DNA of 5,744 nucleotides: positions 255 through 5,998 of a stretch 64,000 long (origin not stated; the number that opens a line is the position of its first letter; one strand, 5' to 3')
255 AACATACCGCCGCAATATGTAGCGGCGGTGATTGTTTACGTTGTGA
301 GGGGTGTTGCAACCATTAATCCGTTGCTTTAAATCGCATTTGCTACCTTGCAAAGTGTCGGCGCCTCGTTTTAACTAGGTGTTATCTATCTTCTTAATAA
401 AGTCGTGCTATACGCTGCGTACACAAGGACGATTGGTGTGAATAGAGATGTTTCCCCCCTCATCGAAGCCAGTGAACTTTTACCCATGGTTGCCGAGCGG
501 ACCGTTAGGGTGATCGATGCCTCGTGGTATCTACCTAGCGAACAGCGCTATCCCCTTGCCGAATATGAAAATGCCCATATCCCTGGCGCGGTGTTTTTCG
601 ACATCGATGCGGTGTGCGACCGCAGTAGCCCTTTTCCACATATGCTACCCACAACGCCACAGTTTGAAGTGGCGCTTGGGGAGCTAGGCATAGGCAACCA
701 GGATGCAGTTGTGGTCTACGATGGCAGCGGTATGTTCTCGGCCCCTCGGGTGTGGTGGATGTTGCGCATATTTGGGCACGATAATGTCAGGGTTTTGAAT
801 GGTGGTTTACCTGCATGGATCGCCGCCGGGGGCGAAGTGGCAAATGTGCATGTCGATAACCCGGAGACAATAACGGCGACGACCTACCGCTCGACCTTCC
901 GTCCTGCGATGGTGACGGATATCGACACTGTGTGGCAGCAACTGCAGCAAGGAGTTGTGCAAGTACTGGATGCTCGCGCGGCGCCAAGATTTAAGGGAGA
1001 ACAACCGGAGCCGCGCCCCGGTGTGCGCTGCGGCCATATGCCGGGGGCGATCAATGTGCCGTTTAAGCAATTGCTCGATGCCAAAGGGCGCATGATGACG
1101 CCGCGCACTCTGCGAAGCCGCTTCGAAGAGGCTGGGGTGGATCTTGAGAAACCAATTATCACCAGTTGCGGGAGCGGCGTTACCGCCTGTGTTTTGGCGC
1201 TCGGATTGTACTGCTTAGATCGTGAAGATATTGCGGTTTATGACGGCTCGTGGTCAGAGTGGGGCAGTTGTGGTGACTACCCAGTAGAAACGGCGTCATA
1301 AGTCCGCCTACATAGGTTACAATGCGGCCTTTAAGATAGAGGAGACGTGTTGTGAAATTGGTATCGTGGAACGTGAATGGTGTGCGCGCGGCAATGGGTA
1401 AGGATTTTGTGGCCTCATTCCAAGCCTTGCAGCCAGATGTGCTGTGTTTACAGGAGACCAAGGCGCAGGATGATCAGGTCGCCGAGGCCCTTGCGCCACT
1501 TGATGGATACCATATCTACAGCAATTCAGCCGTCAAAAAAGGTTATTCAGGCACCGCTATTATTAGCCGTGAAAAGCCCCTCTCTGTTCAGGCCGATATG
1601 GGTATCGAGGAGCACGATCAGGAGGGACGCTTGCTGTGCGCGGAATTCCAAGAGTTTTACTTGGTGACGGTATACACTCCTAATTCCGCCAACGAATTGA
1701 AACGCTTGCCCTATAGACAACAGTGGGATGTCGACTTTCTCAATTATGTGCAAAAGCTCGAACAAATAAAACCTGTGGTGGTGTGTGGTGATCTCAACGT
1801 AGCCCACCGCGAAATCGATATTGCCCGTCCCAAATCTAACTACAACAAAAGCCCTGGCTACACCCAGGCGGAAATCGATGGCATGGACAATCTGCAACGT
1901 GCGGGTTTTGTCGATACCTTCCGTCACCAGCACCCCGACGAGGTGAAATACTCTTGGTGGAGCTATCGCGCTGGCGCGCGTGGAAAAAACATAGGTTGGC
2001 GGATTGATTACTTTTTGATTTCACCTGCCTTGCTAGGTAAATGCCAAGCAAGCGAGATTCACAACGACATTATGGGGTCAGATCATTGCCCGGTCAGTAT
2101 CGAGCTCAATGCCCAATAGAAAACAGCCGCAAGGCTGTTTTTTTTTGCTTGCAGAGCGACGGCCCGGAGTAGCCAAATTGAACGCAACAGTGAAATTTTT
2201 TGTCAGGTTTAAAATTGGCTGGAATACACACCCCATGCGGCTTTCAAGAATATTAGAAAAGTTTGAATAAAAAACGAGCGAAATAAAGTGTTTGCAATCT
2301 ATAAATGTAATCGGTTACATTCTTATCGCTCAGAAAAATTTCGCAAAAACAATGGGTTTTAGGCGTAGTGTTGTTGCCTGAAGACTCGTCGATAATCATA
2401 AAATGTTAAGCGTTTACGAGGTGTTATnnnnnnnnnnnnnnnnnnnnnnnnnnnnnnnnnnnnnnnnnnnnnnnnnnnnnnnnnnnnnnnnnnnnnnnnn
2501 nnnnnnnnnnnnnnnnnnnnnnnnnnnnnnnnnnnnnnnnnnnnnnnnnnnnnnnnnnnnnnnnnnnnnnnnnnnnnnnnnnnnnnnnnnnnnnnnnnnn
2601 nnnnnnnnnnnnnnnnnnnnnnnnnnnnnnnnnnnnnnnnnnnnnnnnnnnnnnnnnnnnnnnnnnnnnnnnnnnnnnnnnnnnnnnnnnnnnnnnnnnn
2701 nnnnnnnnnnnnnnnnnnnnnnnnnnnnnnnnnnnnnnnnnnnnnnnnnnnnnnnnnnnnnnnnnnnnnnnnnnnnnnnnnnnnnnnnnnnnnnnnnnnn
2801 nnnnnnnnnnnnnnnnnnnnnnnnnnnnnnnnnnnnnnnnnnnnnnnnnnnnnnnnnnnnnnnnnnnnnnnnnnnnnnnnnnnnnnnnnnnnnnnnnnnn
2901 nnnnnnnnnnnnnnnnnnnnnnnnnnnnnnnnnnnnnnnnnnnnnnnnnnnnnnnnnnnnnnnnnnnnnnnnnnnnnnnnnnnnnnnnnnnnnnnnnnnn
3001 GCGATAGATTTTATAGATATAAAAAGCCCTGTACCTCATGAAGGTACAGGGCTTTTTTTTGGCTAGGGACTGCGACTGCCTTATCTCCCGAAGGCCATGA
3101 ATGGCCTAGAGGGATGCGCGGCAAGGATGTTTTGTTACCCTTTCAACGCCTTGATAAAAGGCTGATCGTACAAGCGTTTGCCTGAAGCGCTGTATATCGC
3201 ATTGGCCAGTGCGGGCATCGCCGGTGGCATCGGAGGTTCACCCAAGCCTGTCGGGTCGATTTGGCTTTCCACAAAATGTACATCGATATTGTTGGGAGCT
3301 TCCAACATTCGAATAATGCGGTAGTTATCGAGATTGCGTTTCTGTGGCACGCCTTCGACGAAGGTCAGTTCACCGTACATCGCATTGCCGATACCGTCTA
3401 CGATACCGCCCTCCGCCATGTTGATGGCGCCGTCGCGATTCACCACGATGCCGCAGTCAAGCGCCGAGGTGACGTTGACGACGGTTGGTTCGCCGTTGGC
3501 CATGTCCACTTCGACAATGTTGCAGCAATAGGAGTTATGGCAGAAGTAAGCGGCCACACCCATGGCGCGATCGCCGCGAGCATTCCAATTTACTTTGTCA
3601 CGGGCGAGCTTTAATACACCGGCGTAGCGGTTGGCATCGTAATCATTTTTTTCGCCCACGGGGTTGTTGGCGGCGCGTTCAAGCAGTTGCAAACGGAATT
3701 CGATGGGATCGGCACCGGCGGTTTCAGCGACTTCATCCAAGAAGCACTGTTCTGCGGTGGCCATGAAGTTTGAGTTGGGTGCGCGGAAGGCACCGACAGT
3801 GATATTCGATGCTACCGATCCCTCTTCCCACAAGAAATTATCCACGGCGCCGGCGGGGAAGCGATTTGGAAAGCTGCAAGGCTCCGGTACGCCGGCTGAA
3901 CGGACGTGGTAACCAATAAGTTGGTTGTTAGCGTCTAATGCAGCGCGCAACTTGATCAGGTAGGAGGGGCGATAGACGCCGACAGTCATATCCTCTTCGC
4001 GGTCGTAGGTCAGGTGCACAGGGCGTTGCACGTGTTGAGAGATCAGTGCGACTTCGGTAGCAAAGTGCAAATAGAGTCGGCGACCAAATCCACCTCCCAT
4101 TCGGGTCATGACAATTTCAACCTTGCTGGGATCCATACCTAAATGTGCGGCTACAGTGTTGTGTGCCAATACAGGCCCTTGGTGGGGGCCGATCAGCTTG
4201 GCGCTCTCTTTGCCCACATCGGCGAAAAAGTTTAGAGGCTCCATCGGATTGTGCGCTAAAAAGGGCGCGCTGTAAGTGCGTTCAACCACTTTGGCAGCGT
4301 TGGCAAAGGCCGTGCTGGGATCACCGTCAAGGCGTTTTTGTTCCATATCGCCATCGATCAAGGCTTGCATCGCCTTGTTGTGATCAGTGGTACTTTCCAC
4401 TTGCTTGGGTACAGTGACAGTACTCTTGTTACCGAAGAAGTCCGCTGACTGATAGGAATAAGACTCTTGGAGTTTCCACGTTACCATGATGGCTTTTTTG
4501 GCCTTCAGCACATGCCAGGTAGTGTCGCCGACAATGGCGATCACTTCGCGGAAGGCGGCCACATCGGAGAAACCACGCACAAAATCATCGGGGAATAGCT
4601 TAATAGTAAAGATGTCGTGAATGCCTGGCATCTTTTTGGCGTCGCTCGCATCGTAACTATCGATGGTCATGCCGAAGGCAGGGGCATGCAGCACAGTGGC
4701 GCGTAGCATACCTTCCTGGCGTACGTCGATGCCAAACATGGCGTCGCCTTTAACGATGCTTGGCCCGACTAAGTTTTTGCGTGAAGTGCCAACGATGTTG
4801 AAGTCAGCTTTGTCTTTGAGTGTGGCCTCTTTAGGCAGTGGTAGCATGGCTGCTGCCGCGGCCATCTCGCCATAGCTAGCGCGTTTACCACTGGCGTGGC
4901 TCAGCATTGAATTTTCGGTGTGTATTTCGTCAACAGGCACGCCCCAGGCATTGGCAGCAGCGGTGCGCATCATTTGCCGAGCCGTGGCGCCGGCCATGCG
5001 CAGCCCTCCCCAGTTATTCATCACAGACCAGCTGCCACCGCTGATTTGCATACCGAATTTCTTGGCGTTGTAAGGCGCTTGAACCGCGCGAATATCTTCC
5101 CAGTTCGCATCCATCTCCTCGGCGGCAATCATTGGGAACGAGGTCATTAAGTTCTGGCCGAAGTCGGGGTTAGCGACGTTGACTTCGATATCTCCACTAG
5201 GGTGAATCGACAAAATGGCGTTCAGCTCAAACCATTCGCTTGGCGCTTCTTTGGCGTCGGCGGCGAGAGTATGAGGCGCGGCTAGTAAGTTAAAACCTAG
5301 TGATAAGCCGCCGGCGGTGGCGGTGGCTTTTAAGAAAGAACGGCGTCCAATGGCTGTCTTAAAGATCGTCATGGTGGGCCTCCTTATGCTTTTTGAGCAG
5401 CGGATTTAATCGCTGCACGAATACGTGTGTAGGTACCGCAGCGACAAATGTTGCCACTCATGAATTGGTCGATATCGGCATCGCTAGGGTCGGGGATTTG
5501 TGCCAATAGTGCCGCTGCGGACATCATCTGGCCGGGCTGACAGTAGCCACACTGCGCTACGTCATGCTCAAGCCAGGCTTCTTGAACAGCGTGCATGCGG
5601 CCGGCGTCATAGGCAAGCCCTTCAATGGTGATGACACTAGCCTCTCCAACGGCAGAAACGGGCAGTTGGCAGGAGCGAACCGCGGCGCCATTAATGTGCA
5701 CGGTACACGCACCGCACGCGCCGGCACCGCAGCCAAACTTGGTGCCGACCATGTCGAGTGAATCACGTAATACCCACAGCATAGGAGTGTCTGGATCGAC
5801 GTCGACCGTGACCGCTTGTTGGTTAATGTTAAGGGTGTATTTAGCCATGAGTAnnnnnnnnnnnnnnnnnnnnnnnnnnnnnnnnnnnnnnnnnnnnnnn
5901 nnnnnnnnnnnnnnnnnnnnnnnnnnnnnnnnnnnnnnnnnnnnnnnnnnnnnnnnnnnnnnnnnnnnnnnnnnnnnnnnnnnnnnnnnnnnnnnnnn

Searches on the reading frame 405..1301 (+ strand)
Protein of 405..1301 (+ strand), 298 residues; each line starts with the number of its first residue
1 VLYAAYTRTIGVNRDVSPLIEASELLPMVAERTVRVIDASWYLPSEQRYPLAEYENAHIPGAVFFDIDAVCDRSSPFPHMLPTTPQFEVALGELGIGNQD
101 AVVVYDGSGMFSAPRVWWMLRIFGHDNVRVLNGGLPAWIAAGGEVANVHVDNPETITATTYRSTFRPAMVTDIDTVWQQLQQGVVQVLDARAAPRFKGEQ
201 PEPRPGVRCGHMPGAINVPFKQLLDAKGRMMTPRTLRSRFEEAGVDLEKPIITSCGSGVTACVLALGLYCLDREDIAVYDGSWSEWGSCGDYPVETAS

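Call 46: search_protein_families(library=pfam, proteins=[window:405-1301:+])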
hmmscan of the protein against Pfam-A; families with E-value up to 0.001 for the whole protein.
window:405-1301:+ (298 aa): 1 family
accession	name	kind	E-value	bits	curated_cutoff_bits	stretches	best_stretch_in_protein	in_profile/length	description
PF00581.25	Rhodanese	-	7.7e-27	94.2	22.2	2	23-140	3-101/102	Rhodanese-like domain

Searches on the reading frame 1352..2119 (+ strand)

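Call 46: search_protein_families(library=pfam, proteins=[window:1352-2119:+])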
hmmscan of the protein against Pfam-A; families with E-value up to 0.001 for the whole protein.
window:1352-2119:+ (255 aa): 1 family
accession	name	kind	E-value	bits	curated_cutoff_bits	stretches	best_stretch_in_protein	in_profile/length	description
PF03372.29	Exo_endo_phos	-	1.7e-35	123.2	24.5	1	4-245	1-225/225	Endonuclease/Exonuclease/phosphatase family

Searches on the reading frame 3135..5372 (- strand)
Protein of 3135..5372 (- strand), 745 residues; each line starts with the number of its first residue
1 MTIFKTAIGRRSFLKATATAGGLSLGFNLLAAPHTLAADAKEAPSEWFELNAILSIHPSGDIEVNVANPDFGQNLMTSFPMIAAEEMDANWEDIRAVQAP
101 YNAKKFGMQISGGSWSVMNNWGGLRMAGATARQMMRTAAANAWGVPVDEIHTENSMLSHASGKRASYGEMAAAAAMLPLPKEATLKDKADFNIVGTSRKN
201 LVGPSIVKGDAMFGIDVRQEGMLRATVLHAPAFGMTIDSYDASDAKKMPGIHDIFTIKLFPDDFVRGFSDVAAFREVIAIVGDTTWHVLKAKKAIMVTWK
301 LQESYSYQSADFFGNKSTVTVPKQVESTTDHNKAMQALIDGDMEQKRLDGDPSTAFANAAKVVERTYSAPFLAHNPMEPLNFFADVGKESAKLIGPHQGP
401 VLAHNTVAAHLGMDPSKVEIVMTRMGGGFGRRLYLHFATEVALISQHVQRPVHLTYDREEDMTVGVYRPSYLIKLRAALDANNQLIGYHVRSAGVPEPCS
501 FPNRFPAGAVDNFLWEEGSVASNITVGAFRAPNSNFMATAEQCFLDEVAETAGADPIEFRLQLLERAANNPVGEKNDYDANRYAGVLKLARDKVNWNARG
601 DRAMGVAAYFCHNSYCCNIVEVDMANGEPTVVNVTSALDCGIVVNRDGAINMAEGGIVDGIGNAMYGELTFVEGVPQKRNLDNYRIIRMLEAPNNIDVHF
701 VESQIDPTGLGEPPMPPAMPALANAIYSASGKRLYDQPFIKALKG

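Call 6: search_protein_families(library=pfam, proteins=[window:3135-5372:-])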
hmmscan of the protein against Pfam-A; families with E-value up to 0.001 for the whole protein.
window:3135-5372:- (745 aa): 2 families
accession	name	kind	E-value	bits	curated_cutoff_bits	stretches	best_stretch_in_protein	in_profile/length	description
PF02738.23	MoCoBD_1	-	1.1e-34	120.1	27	1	349-491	15-160/244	Molybdopterin cofactor-binding domain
PF20256.3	MoCoBD_2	-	2.9e-32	112.7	27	2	596-693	189-283/283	Molybdopterin cofactor-binding domain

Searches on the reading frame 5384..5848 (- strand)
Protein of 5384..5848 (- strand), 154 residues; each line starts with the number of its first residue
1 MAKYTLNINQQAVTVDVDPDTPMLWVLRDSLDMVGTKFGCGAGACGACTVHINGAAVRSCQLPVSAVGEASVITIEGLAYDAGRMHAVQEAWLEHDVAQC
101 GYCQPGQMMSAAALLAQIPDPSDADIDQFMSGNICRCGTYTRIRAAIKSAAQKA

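Call 56: search_protein_families(library=pfam, proteins=[window:5384-5848:-])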
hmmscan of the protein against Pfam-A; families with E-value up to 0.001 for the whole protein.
window:5384-5848:- (154 aa): 3 families
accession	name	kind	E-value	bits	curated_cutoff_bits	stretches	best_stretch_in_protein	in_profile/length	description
PF01799.25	Fer2_2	-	2.5e-31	108.1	30.3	1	74-148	1-75/75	[2Fe-2S] binding domain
PF00111.32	Fer2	-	9.8e-10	38.7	21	1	7-60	2-55/77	2Fe-2S iron-sulfur cluster binding domain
PF13085.11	Fer2_3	-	6.9e-07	29.7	27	1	37-78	49-89/107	2Fe-2S iron-sulfur cluster binding domain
